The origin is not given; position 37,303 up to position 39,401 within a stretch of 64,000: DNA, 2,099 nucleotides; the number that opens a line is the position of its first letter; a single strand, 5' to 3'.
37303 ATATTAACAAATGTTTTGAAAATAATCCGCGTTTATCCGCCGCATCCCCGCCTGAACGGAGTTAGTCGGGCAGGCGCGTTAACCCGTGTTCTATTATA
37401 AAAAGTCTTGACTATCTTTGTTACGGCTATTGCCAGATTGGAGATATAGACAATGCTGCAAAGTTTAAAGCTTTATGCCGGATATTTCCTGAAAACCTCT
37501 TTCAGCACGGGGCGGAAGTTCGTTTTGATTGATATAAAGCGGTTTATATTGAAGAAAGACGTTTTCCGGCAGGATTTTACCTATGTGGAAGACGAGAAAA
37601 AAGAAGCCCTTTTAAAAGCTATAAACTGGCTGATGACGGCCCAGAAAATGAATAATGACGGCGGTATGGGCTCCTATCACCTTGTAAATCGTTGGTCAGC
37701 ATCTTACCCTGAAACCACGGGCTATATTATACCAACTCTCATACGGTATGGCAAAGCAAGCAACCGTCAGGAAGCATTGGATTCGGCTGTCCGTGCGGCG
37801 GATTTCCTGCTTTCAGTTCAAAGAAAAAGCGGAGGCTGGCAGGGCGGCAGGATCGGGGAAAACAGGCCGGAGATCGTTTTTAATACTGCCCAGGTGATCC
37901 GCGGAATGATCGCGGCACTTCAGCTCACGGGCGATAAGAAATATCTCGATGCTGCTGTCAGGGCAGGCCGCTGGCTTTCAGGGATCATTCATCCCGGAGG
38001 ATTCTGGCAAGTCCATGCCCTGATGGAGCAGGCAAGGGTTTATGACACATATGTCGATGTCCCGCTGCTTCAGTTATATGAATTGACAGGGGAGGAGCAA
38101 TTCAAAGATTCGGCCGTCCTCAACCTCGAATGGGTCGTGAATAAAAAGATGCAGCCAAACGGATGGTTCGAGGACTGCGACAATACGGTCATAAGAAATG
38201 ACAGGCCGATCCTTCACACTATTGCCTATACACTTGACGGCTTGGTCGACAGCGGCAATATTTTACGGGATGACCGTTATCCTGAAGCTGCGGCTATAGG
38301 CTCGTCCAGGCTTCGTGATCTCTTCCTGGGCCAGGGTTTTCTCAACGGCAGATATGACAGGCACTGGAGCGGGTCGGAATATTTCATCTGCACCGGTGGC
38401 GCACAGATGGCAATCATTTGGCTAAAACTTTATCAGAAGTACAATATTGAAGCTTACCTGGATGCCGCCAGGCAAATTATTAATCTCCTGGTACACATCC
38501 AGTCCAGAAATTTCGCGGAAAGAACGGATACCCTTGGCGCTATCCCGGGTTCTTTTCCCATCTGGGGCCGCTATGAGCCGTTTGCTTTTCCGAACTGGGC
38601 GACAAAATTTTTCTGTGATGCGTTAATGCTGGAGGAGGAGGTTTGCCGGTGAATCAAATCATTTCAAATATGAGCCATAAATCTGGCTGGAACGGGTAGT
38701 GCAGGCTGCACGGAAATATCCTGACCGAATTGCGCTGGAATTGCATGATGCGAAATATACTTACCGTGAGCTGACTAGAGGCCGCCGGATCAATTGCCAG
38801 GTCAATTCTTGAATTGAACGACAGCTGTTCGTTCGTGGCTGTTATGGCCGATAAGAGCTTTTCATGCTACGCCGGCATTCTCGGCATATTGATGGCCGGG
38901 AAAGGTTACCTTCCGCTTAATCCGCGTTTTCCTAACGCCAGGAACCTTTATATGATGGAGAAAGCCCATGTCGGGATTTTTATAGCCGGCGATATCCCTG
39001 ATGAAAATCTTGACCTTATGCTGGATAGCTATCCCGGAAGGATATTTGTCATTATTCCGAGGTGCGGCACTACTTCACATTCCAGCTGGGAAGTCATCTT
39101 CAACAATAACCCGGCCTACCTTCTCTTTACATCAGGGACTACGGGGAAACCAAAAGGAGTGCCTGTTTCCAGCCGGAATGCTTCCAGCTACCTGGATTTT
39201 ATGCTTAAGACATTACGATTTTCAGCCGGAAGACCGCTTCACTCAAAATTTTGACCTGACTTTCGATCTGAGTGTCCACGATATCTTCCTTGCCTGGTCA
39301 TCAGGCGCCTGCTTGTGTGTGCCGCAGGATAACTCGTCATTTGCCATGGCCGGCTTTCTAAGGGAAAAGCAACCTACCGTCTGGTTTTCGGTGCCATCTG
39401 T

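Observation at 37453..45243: Translationally coupled cassette: adenylation enzyme + carrier protein + three acyl/aminoacyl-transferase folds + deacetylase-like + alpha/alpha-toroid protein, with no DltB/DltD or condensation domain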

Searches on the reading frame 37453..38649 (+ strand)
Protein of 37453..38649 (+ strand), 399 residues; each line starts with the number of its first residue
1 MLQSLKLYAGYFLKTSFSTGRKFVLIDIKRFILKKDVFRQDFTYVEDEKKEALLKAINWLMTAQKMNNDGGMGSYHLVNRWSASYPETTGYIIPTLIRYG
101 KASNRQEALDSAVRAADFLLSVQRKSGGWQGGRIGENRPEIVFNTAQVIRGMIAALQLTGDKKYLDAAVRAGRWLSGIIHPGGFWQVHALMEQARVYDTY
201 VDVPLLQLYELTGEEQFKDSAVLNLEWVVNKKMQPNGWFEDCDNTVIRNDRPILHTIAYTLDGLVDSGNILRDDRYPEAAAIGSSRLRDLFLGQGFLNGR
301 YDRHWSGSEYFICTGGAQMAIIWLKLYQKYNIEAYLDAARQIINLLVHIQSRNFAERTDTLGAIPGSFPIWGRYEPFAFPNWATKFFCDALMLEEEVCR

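Call 5: search_protein_families(library=pfam, proteins=[window:37453-38649:+], max_evalue=0.01)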
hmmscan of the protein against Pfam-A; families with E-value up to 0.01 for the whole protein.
window:37453-38649:+ (399 aa): 6 families
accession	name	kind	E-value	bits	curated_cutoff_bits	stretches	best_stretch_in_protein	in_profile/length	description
PF07944.18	Beta-AFase-like_GH127_cat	-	2.5e-08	33.8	24.9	2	142-228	124-207/376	Beta-L-arabinofuranosidase, GH127 catalytic domain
PF13243.12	SQHop_cyclase_C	-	5.6e-07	29.3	26.1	1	89-185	142-226/319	Squalene-hopene cyclase C-terminal domain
PF07470.19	Glyco_hydro_88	-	1.7e-06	27.7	26.6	1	143-234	29-112/352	Glycosyl Hydrolase Family 88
PF09492.16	Pec_lyase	-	3.2e-06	27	22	0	98-130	50-82/292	Pectic acid lyase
PF06662.19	C5-epim_C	-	3.1e-05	24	23.3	0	145-201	31-85/188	D-glucuronyl C5-epimerase C-terminus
PF05147.19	LANC_like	-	0.0064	15.6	23.2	0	317-350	167-200/350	Lanthionine synthetase C-like protein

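Call 6: search_protein_families(library=ncbifam, proteins=[window:37453-38649:+], max_evalue=0.01)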
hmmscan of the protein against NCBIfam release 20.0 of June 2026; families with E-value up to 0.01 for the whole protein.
window:37453-38649:+ (399 aa): 4 families
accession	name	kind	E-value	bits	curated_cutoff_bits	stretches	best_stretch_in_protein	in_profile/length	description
TIGR02474.1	pec_lyase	equivalog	1.4e-09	38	189.8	0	205-273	54-116/295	pectate lyase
TIGR01787.1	squalene_cyclas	subfamily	1.8e-06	26.9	322.7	1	51-131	508-589/622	squalene/oxidosqualene cyclases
TIGR01507.1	hopene_cyclase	equivalog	0.00029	19.4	431.1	0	49-130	520-601/640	squalene--hopene cyclase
TIGR03463.1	osq_cycl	subfamily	0.0041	15.5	851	0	83-185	447-544/634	2,3-oxidosqualene cyclase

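Call 32: find_homologous_proteins(query=window:37453-38649:+, max_evalue=0.001)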
Query window:37453-38649:+ (399 aa): 4460 proteins with E <= 0.001 among 8000 candidates; the best 120 are listed.
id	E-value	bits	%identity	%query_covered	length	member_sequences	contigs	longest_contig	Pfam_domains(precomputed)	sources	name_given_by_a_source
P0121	2.9e-274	927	100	100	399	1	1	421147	PF09492.17,PF07470.20,PF25840.1,PF07944.19,PF13243.13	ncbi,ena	-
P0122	6.6e-226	768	81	100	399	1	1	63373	PF07470.20,PF25840.1,PF07944.19,PF13243.13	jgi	jgi:uncharacterized protein YyaL (SSP411 family)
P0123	4.8e-204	696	73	99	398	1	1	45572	PF25840.1,PF07944.19,PF13243.13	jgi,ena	-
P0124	2.6e-203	693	73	99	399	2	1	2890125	PF09492.17,PF07470.20,PF25840.1,PF07944.19,PF13243.13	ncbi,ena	-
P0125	1.5e-202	691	72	100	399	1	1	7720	PF09492.17,PF25840.1,PF07944.19,PF13243.13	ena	-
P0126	4.7e-202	689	73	99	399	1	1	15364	PF07470.20,PF25840.1,PF07944.19,PF13243.13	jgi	jgi:uncharacterized protein YyaL (SSP411 family)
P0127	3.4e-201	686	72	99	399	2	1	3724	PF09492.17,PF25840.1,PF07944.19,PF06662.20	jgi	jgi:hypothetical protein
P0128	8.9e-201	685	72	100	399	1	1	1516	PF07470.20,PF25840.1,PF07944.19,PF13243.13,PF06662.20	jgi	-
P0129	6.3e-200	682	72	99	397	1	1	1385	PF09492.17,PF25840.1,PF07944.19,PF13243.13,PF06662.20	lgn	-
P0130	1.4e-199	681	72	100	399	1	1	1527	PF07470.20,PF25840.1,PF07944.19,PF13243.13,PF06662.20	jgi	jgi:uncharacterized protein YyaL (SSP411 family)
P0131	1.7e-199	681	73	99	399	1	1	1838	PF09492.17,PF07470.20,PF25840.1,PF07944.19,PF13243.13,PF06662.20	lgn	-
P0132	2.8e-199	680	71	100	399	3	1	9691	PF09492.17,PF07470.20,PF25840.1,PF07944.19,PF13243.13,PF06662.20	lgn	-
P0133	5.5e-199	679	71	100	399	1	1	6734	PF09492.17,PF07470.20,PF25840.1,PF07944.19,PF13243.13,PF06662.20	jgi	-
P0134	7.8e-198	675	71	99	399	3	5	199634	PF07470.20,PF25840.1,PF07944.19,PF13243.13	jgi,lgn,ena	-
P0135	1.7e-197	674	71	99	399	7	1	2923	PF09492.17,PF07470.20,PF25840.1,PF07944.19,PF13243.13,PF06662.20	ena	-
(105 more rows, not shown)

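Call 35: search_solved_structures(query=A3, max_evalue=1, show_alignments=0)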
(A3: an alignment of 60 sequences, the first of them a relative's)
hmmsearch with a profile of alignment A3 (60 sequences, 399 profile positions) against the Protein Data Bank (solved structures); distinct sequences matched with E-value up to 1: 29.
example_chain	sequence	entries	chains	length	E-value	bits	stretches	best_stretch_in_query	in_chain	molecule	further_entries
3sqc_A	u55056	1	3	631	7.8e-05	25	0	183-246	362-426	SQUALENE--HOPENE CYCLASE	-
2sqc_A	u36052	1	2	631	8e-05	25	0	183-246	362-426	SQUALENE-HOPENE CYCLASE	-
1gsz_A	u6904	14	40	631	0.00012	24.4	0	168-242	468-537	SQUALENE--HOPENE CYCLASE | SQUALENE-HOPENE CYCLASE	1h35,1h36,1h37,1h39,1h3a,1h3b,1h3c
4v1r_A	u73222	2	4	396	0.0028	19.9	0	193-231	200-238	ALPHA-1,6-MANNANASE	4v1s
6ex6_B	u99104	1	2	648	0.0037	19.5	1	136-310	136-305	Six-hairpin glycosidase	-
9r4p_A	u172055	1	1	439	0.0078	18.4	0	79-175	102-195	CtGH76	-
6hzz_A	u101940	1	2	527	0.031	16.5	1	108-204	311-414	D-glucuronyl C5-epimerase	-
6i01_A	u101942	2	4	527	0.031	16.5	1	108-204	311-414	D-glucuronyl C5-epimerase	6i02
4pw2_A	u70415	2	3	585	0.065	15.4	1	108-200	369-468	D-glucuronyl C5 epimerase B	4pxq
8d0v_A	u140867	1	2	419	0.097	14.8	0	148-339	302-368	Glutathione S-transferase LANCL1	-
8paj_A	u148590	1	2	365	0.11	14.7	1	113-195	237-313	Squalene-hopene/tetraprenyl-beta-curcumene cyclase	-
3e6u_A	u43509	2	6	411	0.12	14.6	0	314-345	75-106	LanC-like protein 1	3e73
3vxd_A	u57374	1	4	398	0.12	14.6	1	154-224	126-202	Putative uncharacterized protein gbs1889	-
3wux_A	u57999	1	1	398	0.12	14.6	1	154-224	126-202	Unsaturated chondroitin disaccharide hydrolase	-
2zzr_A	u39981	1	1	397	0.12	14.5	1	154-224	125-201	Unsaturated glucuronyl hydrolase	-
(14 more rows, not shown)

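Call 44: predict_structure(alignment_id=A3)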
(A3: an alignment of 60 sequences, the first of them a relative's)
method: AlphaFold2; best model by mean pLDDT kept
length: 399 residues; sequences in the alignment: 60
mean_pLDDT: 94.8   pTM: 0.94
mean pLDDT of the five models: 94.8, 94.0, 93.9, 93.7, 92.0
residues with pLDDT >= 90: 350; 70-90: 41; 50-70: 8; < 50: 0
segments of 3 or more residues with pLDDT < 50: none
pLDDT, mean of each block of 10 residues (from residue 1): 86 89 91 66 89 98 95 96 97 99 98 99 97 92 98 99 99 98 93 94 98 98 98 97 83 97 99 98 98 92 96 98 98 98 96 93 96 94 98 95
secondary structure, 60 per line:
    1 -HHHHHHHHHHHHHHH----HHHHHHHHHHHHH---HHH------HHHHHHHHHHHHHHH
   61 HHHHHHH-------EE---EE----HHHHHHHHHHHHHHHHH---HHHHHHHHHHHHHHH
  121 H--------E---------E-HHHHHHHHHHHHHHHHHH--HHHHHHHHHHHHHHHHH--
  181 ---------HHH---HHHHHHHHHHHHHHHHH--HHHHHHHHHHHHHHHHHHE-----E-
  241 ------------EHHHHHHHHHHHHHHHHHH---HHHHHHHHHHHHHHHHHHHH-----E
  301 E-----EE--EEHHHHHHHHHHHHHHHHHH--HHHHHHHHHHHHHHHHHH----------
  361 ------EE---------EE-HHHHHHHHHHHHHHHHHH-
elements in order: H2-16 H21-33 H46-67 H86-102 H106-121 H142-159 H162-178 H196-212 H215-232 H254-271 H275-294 H313-330 H333-350 H381-398

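Call 48: fold_search(model_id=the predicted structure, library=pdb)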
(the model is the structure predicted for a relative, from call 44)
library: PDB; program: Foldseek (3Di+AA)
matches with E <= 10: 958; with E <= 0.001: 204
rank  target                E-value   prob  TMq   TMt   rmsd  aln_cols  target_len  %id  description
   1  3wiw                  1.4e-08  1.00  0.69  0.73   4.6       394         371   15  Crystal structure of unsaturated glucuronyl hydrolase specific for heparin (released 2014-01-08)
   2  2zzr                  3.0e-08  1.00  0.65  0.65   5.8       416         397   14  Crystal structure of unsaturated glucuronyl hydrolase from Streptcoccus agalactiae (released 2009-04-14)
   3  8h1n                  4.3e-08  1.00  0.66  0.63   5.8       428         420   14  Crystal structure of glucose-2-epimerase mutant_D254A in complex with D-Glucitol from Runella slithyformis Runsl_4512 (released 2023-07-12)
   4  8h1l_C                4.9e-08  1.00  0.66  0.63   5.5       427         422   14  Crystal structure of glucose-2-epimerase in complex with D-Glucitol from Runella slithyformis Runsl_4512 (released 2023-07-12)
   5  3anj                  5.3e-08  1.00  0.62  0.65   5.8       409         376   13  Crystal structure of unsaturated glucuronyl hydrolase from Streptcoccus agalactiae (released 2010-10-06)
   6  8h1l_A                5.8e-08  1.00  0.64  0.62   5.6       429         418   14  Crystal structure of glucose-2-epimerase in complex with D-Glucitol from Runella slithyformis Runsl_4512 (released 2023-07-12)
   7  8h1l_D                1.1e-07  1.00  0.63  0.60   6.0       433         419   14  Crystal structure of glucose-2-epimerase in complex with D-Glucitol from Runella slithyformis Runsl_4512 (released 2023-07-12)
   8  3vxd_B                1.3e-07  1.00  0.62  0.69   5.1       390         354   14  Crystal structure of unsaturated glucuronyl hydrolase mutant D115N from Streptcoccus agalactiae (released 2012-10-03)
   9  8h1m                  1.7e-07  1.00  0.65  0.62   5.8       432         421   14  Crystal structure of glucose-2-epimerase mutant_D254A from Runella slithyformis Runsl_4512 (released 2023-07-12)
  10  3ani                  1.8e-07  1.00  0.62  0.65   5.8       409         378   13  Crystal structure of unsaturated glucuronyl hydrolase mutant D175N from Streptcoccus agalactiae (released 2010-10-06)
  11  8h1l_B                2.0e-07  1.00  0.66  0.63   5.4       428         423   14  Crystal structure of glucose-2-epimerase in complex with D-Glucitol from Runella slithyformis Runsl_4512 (released 2023-07-12)
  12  3vxd_C                2.1e-07  1.00  0.61  0.67   5.4       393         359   14  Crystal structure of unsaturated glucuronyl hydrolase mutant D115N from Streptcoccus agalactiae (released 2012-10-03)
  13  3ank_A                2.2e-07  1.00  0.65  0.68   5.0       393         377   12  Crystal structure of unsaturated glucuronyl hydrolase mutant D175N from Streptcoccus agalactiae complexed with dGlcA-G (released 2010-10-06)
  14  3vxd_A                2.2e-07  1.00  0.63  0.69   5.2       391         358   14  Crystal structure of unsaturated glucuronyl hydrolase mutant D115N from Streptcoccus agalactiae (released 2012-10-03)
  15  3wux                  2.8e-07  1.00  0.65  0.69   5.8       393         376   13  Crystal structure of unsaturated glucuronyl hydrolase mutant D115N/K370S from Streptococcus agalactiae (released 2014-05-28)
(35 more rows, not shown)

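Call 56: find_encoding_contigs(protein=P0121, flank=6000, max_places=4)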
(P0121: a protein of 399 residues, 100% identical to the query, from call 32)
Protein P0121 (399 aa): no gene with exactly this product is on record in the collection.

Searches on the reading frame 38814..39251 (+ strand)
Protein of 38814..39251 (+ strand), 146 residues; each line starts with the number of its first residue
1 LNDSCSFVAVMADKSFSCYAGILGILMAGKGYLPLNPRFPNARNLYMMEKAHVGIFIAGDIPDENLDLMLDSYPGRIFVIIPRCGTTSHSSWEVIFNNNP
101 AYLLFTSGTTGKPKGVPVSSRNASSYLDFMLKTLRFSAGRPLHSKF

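Call 5: search_protein_families(library=pfam, proteins=[window:38814-39251:+], max_evalue=0.01)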
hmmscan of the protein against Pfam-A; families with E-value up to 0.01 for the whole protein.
window:38814-39251:+ (146 aa): 2 families
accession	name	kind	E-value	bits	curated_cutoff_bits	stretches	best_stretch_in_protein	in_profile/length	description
PF00501.34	AMP-binding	-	5.3e-19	68.7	29.9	1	7-128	48-192/384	AMP-binding enzyme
PF03321.19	GH3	-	0.00087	19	23.6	1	93-125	72-105/304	GH3 family N-terminal domain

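Call 6: search_protein_families(library=ncbifam, proteins=[window:38814-39251:+], max_evalue=0.01)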
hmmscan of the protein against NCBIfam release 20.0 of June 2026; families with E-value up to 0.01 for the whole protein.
window:38814-39251:+ (146 aa): 48 families (the best 25 are shown)
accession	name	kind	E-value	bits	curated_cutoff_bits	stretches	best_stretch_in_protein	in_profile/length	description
TIGR01733.1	AA-adenyl-dom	subfamily_domain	3.2e-23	82.2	317.4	1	6-134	26-156/409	amino acid adenylation domain-containing protein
NF047350.1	aureusi_NRPS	equivalog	5.8e-15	53.3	2500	1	7-122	466-573/2373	aureusimine non-ribosomal peptide synthetase AusA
NF038078.1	NRPS_MxcG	equivalog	1.3e-14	52.5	2300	1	6-122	507-622/1442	myxochelin non-ribosomal peptide synthetase MxcG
TIGR01734.1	D-ala-DACP-lig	equivalog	5.3e-14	51.6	559.85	1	8-136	53-180/504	D-alanine--poly(phosphoribitol) ligase subunit DltA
NF003417.0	PRK04813.1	subfamily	2.6e-13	49.4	476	1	7-136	55-182/505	D-alanine--poly(phosphoribitol) ligase subunit DltA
NF004282.0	PRK05691.1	subfamily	1.2e-12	44.7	4090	1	8-136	1184-1311/4334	non-ribosomal peptide synthase/polyketide synthase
NF005858.0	PRK07787.1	subfamily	3.3e-11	42.3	575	1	6-132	47-163/471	acyl-CoA synthetase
NF041803.1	NRPS_SolG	exception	2.2e-10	38.7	2200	1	8-133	614-745/1163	solanimycin non-ribosomal peptide synthetase SolG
NF004837.0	PRK06187.1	subfamily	3e-09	35.7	476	1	88-126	160-198/531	long-chain-fatty-acid--CoA ligase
TIGR01923.1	menE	equivalog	6.7e-09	35.1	330.15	1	6-136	25-151/442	o-succinylbenzoate--CoA ligase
NF007605.2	PRK10252.1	equivalog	7.9e-09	33.5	2400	1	8-136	507-632/1292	enterobactin non-ribosomal peptide synthetase EntF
NF005702.0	PRK07514.1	subfamily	2.4e-08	32.8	558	1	7-137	56-196/506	malonyl-CoA synthase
TIGR03098.1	ligase_PEP_1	hypoth_equivalog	3.4e-08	32.4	592.35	1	9-122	54-187/517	acyl-CoA ligase (AMP-forming), exosortase A system-associated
NF006572.0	PRK09088.1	equivalog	1.9e-06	26.8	696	1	8-124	56-166/491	acyl-CoA synthetase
NF002966.0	PRK03640.1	equivalog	2.7e-06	26.3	556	1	7-120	54-163/483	o-succinylbenzoate--CoA ligase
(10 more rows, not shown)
